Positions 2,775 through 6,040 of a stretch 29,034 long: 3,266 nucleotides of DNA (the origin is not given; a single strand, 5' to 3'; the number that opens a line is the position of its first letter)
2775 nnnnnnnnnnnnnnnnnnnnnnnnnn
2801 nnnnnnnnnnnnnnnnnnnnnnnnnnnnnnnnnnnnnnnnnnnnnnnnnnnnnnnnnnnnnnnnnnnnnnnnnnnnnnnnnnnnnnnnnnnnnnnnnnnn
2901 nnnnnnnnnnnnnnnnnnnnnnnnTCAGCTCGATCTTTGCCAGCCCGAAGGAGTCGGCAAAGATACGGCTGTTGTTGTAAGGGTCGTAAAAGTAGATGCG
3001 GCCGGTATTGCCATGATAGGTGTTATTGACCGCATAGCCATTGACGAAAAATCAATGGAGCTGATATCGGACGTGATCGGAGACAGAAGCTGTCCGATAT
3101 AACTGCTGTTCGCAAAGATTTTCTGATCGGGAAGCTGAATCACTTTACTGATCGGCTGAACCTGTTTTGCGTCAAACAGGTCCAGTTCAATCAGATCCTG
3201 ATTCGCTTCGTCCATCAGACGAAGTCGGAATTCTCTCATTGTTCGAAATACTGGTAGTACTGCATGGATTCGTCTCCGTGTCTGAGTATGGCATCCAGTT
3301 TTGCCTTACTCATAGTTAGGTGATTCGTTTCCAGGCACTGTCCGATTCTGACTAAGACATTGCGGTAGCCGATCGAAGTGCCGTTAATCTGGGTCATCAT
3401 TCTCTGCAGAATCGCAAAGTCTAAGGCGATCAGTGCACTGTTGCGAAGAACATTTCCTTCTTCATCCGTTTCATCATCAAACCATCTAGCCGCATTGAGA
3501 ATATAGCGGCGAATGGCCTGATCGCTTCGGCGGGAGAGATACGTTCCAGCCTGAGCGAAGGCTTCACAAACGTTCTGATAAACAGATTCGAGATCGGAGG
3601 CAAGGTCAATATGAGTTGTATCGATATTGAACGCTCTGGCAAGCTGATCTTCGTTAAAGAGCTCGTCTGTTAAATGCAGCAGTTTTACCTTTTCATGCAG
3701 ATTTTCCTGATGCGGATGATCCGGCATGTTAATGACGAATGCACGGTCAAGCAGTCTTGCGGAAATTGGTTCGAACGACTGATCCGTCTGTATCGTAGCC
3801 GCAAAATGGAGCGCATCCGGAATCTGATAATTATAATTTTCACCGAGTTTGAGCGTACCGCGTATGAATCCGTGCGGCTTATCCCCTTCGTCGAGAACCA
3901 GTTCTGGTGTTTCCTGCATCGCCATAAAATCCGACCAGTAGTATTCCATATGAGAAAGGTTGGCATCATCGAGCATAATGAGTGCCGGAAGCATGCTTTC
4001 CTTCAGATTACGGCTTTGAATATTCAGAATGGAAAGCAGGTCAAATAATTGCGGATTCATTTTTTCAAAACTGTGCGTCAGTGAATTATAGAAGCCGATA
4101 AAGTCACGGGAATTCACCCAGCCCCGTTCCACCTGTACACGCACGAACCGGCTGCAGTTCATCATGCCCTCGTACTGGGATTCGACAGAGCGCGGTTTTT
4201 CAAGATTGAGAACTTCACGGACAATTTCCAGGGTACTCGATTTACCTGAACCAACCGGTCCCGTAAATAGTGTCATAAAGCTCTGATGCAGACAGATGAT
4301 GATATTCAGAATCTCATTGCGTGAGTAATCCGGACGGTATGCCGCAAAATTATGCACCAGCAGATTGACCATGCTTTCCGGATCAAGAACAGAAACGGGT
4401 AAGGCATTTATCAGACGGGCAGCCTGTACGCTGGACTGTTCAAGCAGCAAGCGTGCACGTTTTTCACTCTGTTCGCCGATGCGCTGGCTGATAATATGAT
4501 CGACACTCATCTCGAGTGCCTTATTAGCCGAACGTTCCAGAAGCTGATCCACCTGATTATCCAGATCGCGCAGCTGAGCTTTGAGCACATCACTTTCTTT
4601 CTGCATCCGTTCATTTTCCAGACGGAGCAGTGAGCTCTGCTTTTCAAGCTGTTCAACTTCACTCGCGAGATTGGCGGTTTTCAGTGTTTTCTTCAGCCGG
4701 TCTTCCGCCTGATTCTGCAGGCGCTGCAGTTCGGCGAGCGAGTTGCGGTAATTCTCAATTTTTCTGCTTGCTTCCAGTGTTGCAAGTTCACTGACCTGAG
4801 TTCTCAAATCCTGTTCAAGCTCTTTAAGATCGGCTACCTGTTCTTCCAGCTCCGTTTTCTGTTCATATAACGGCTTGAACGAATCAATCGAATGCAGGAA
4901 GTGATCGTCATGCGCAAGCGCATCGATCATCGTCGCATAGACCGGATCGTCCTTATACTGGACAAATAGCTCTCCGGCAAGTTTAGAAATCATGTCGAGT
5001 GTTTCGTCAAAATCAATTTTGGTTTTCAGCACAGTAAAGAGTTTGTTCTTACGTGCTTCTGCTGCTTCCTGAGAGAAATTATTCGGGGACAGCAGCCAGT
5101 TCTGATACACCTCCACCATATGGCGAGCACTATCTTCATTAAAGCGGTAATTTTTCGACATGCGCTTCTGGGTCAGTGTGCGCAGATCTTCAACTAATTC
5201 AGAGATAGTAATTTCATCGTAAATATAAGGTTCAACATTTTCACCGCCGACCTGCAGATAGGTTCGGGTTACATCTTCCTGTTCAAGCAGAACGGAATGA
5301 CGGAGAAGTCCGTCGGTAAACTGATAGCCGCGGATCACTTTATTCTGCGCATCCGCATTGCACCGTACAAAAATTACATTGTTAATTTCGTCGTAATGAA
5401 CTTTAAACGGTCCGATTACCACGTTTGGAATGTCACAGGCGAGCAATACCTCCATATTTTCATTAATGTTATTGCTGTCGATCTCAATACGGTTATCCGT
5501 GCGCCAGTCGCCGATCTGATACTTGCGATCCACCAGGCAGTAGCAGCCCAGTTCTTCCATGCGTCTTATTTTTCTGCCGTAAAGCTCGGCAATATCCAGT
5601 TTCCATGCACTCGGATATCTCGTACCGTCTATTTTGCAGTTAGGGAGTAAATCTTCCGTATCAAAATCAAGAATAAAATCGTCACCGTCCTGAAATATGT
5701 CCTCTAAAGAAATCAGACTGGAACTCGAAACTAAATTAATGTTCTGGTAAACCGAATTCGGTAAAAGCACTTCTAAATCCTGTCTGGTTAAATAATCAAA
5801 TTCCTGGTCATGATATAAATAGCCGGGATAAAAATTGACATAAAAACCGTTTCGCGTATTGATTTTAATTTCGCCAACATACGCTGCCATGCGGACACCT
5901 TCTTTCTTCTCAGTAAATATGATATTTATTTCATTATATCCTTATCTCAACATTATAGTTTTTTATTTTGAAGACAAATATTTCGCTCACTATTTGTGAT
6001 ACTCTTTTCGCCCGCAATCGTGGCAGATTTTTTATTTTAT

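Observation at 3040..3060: Frameshift at an A5/T5 homopolymer splits the McrC-like nuclease gene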

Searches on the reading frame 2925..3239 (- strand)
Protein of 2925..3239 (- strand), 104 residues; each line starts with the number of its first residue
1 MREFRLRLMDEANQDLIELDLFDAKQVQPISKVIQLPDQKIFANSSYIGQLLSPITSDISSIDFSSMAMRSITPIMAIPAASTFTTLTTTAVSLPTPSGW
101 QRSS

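Call 12: find_encoding_contigs(protein=window:2925-3239:-, flank=10000, max_places=10)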
Protein window:2925-3239:- (104 aa): 1 contig read that carries it; 1 place shown.
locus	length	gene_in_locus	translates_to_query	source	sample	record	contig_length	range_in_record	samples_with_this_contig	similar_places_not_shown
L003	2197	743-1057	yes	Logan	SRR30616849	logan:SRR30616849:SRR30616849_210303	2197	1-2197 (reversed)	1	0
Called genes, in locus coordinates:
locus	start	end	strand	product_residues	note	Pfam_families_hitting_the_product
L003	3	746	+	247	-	?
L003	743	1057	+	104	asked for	-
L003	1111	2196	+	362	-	?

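Call 13: list_cluster_members(proteins=[P0001, window:2925-3239:-, window:1288-2874:-, window:3236-5890:-])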
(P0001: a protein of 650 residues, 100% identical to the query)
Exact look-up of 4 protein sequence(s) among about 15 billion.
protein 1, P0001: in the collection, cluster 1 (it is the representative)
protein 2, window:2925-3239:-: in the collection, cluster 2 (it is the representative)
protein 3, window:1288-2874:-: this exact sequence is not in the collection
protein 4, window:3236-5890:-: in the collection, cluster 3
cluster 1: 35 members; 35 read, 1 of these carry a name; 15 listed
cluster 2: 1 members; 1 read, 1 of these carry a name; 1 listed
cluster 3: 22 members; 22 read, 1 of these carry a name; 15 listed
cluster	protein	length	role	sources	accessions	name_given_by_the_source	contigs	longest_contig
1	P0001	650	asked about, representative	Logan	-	-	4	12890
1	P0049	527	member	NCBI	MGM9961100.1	MAG: hypothetical protein ACI32F_07335 [Allobaculum sp.]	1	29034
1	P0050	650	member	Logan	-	-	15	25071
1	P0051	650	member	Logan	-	-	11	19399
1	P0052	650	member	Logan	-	-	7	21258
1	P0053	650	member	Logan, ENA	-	-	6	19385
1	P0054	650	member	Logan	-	-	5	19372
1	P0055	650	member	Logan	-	-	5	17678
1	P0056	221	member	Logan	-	-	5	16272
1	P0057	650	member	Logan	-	-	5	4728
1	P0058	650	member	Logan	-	-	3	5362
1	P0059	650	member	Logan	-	-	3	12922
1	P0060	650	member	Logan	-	-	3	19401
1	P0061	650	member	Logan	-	-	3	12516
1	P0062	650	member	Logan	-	-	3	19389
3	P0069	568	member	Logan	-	-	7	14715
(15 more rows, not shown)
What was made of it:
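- Closest known: Frameshift- or IS-inactivated restriction and defence genes. Different: Nothing sets this case apart, except that the public record annotates the two halves as separate hypothetical proteins rather than as a pseudogene (call 13).
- NCBI annotates a 527-aa protein (call 13).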

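Call 15: find_encoding_contigs(protein=P0056, flank=6000, max_places=6)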
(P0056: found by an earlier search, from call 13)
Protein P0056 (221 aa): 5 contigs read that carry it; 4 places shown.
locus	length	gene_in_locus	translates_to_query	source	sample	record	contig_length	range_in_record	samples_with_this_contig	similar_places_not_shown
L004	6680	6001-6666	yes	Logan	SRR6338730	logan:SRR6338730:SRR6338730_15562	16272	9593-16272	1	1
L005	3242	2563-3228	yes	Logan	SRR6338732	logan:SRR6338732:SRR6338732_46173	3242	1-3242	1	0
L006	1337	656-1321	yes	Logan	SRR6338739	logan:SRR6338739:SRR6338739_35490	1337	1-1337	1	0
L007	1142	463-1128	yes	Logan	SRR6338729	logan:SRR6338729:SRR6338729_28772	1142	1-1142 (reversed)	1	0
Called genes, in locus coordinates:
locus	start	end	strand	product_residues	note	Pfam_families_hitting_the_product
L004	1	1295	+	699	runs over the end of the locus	PF17999:PulA_N1, PF02922:CBM_48, PF00128:Alpha-amylase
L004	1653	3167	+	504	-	PF00478:IMPDH, PF00571:CBS (faint), PF01070:FMN_dh (faint)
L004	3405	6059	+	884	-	-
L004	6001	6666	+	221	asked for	-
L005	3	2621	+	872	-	?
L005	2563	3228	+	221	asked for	-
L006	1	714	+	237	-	?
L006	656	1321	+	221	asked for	-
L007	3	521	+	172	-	?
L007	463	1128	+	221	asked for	-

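Call 39: find_encoding_contigs(protein=P0069, flank=6000, max_places=4)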
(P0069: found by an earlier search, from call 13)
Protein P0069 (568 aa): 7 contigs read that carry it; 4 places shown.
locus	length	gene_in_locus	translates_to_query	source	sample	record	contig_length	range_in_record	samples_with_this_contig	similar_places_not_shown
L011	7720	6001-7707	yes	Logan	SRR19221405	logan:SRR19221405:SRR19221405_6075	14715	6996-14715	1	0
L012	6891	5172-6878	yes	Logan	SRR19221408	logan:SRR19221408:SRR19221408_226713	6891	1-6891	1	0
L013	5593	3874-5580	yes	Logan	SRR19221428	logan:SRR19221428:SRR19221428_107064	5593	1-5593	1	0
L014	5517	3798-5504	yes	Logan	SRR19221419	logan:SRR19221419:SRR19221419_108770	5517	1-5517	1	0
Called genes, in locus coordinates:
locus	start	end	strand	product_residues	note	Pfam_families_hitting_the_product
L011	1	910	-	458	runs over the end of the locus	PF00206:Lyase_1, PF10415:FumaraseC_C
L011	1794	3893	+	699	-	PF17999:PulA_N1, PF02922:CBM_48, PF00128:Alpha-amylase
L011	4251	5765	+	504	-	PF00478:IMPDH, PF00571:CBS (faint), PF01070:FMN_dh (faint)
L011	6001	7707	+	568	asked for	-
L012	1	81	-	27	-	?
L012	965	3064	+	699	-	PF17999:PulA_N1, PF02922:CBM_48, PF00128:Alpha-amylase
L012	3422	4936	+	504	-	PF00478:IMPDH, PF00571:CBS (faint), PF01070:FMN_dh (faint)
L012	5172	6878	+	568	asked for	-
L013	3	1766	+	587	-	?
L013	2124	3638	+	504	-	PF00478:IMPDH, PF00571:CBS (faint), PF01070:FMN_dh (faint)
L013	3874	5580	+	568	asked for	-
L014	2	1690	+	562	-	?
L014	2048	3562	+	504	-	PF00478:IMPDH, PF00571:CBS (faint), PF01070:FMN_dh (faint)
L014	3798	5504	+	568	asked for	-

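Call 60: find_encoding_contigs(protein=P0050, flank=10000, max_places=10)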
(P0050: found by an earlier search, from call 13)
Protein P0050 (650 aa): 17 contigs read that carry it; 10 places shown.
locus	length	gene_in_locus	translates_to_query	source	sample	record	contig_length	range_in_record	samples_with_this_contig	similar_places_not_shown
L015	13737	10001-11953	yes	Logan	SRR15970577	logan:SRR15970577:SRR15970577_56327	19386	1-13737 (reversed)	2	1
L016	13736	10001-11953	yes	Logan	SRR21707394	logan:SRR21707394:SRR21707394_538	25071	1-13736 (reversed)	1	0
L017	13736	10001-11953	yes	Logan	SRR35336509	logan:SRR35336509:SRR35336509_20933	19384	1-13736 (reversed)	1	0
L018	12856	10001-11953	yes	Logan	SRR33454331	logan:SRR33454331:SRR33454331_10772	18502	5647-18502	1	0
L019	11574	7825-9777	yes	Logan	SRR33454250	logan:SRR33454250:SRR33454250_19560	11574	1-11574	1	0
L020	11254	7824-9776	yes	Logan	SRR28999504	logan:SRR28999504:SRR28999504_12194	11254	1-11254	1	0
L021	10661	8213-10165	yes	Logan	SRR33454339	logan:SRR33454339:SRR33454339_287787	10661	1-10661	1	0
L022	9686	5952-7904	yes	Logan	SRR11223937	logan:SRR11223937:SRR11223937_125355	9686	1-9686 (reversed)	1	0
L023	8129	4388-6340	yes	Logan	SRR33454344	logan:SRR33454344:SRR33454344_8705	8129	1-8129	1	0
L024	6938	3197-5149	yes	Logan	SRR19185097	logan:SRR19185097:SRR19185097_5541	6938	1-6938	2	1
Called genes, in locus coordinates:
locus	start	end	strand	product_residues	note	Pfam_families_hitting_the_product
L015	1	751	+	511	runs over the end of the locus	PF13396:PLDc_N, PF13091:PLDc_2, PF00614:PLDc (weak), PF13091:PLDc_2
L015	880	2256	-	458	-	PF00206:Lyase_1, PF10415:FumaraseC_C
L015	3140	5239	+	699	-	PF17999:PulA_N1, PF02922:CBM_48, PF00128:Alpha-amylase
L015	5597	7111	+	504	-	PF00478:IMPDH, PF00571:CBS (faint), PF01070:FMN_dh (faint)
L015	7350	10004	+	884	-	-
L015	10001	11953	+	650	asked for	-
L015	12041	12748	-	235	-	PF00106:adh_short, PF13561:adh_short_C2, PF23441:SDR (weak)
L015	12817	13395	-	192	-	PF00300:His_Phos_1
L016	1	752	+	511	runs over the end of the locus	PF13396:PLDc_N, PF13091:PLDc_2, PF00614:PLDc (weak), PF13091:PLDc_2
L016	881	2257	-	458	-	PF00206:Lyase_1, PF10415:FumaraseC_C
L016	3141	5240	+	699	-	PF17999:PulA_N1, PF02922:CBM_48, PF00128:Alpha-amylase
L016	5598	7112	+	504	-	PF00478:IMPDH, PF00571:CBS (faint), PF01070:FMN_dh (faint)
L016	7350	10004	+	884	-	-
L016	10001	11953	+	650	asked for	-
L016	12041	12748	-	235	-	PF00106:adh_short, PF13561:adh_short_C2, PF23441:SDR (weak)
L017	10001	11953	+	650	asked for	-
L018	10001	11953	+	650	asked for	-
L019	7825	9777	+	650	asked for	-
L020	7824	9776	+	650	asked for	-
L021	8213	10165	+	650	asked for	-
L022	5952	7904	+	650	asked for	-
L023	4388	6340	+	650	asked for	-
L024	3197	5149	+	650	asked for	-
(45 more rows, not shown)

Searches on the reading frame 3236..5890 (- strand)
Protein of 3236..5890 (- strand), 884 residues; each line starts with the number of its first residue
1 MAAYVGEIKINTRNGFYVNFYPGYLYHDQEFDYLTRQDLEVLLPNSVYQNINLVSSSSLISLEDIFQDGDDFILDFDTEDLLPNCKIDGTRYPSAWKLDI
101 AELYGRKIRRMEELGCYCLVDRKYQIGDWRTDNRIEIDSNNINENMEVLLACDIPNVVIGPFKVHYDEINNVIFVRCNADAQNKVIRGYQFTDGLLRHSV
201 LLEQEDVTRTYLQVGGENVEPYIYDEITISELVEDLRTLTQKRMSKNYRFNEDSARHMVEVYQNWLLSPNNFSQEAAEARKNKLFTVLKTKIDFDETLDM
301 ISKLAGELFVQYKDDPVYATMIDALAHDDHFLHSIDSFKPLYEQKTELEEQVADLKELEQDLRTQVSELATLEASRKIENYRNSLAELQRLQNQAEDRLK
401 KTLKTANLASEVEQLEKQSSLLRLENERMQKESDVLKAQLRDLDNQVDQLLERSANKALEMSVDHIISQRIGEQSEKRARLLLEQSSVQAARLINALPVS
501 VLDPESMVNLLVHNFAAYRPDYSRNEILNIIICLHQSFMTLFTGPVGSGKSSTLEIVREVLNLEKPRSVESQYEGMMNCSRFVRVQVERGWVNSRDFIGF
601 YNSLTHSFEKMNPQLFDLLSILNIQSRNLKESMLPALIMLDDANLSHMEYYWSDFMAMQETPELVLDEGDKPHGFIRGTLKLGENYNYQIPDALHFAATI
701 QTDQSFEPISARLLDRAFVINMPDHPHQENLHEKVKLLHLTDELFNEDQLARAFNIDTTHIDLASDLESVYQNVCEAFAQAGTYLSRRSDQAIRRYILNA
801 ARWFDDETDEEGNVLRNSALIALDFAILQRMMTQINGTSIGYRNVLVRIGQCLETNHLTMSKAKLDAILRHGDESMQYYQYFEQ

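Call 4: search_protein_families(library=pfam, proteins=[window:3236-5890:-], max_evalue=0.1)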
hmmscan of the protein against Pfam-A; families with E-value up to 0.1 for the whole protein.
window:3236-5890:- (884 aa): 4 families
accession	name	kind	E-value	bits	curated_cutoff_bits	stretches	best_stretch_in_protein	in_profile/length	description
PF13401.12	AAA_22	-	0.0018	19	27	1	539-644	7-94/130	AAA domain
PF00437.27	T2SSE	-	0.0053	15.9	24.9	1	535-566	140-171/370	Type II/IV secretion system protein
PF13555.12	AAA_29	-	0.038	14.2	27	1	539-557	24-42/61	P-loop containing region of AAA domain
PF24319.2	DUF7491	-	0.062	14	30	1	382-454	13-86/90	Coiled-coil region of unknown function (DUF7491)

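Call 5: search_protein_families(library=padloc, proteins=[window:3236-5890:-], max_evalue=0.1)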
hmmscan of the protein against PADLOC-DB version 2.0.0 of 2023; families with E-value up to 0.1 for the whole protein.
window:3236-5890:- (884 aa): 8 families
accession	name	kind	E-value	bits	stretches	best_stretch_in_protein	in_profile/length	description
PDLC04547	PDC-M26A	-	1.2e-08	32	1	345-661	146-431/724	-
PDLC00518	JetC1|JetC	-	0.0007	15.5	1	342-487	641-787/1112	DUF3584 domain; MukB-like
PDLC04135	mad3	-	0.0011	16.5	1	529-572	17-57/374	mads_3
PDLC00582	JetC3|JetC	-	0.0011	14.8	1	330-467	769-901/1472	DUF3584 domain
PDLC02757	PbeC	-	0.0071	12.9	1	337-418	217-293/646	PbeC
PDLC02668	DndD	-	0.0084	13.1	1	327-482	343-500/659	DndD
PDLC03859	LmuB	-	0.016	12.4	0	534-561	21-48/611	-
PDLC04140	mad8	-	0.041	11.4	1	532-589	22-67/314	mads_8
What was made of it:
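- Closest known: PADLOC candidate system PDC-M26. Same: The ATPase matches model PDLC04547, PDC-M26A, with E = 1.2e-8 over residues 345-661 (call 5).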

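Call 6: search_protein_families(library=ncbifam, proteins=[window:3236-5890:-], max_evalue=0.1)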
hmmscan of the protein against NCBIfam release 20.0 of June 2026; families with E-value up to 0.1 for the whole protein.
window:3236-5890:- (884 aa): 6 families
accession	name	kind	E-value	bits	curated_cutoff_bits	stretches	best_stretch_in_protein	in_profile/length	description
NF045780.1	TrlF_fam_ATP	equivalog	5.5e-05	22.1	350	1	343-469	470-598/944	TrlF family AAA-like ATPase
NF041000.1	ATPase_ComGA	equivalog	0.00038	19.5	300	1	500-558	89-150/267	competence type IV pilus ATPase ComGA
NF006800.0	PRK09303.1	equivalog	0.00084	18.4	342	1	348-595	113-364/383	histidine kinase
TIGR02906.1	spore_CotS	subfamily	0.0018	17.3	172.7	1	225-264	213-252/314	CotS family spore coat protein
NF033450.1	BREX_PglZ_1_B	equivalog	0.0051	15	400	1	233-481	166-412/675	BREX-1 system phosphatase PglZ type B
NF047408.1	SA0632_fam_LP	equivalog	0.0092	15.6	70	1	406-449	25-68/68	SA0632 family lipoprotein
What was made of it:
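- Closest known: CoCoNuT systems and other NxD-clade McrBC relatives. Same: A long coiled coil precedes the NTPase domain (calls 4, 5, 6).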

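Call 21: search_solved_structures(query=window:3236-5890:-, max_evalue=1, show_alignments=2)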
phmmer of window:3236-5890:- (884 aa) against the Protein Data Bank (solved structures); distinct sequences matched with E-value up to 1: 1.
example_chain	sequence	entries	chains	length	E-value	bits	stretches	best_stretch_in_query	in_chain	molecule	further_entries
1m5i_A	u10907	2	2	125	0.77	11.1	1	411-460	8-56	APC protein | Adenomatous polyposis coli protein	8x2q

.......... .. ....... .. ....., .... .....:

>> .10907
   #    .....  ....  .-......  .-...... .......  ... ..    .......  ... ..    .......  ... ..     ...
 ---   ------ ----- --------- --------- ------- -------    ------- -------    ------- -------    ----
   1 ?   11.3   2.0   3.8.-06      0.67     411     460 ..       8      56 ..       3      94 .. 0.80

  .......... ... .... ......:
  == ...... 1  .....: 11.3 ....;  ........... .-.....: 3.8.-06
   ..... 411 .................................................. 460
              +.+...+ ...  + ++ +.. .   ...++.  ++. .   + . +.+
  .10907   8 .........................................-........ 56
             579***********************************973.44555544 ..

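Call 26: find_homologous_proteins(query=window:3236-5890:-, max_evalue=0.001)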
Query window:3236-5890:- (884 aa): 2 proteins with E <= 0.001 among 8000 candidates.
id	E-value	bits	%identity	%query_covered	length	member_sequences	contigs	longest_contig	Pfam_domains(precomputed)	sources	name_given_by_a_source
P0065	0.0e+0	1978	100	100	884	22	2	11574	-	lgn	-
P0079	5.7e-215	734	41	100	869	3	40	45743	-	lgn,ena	-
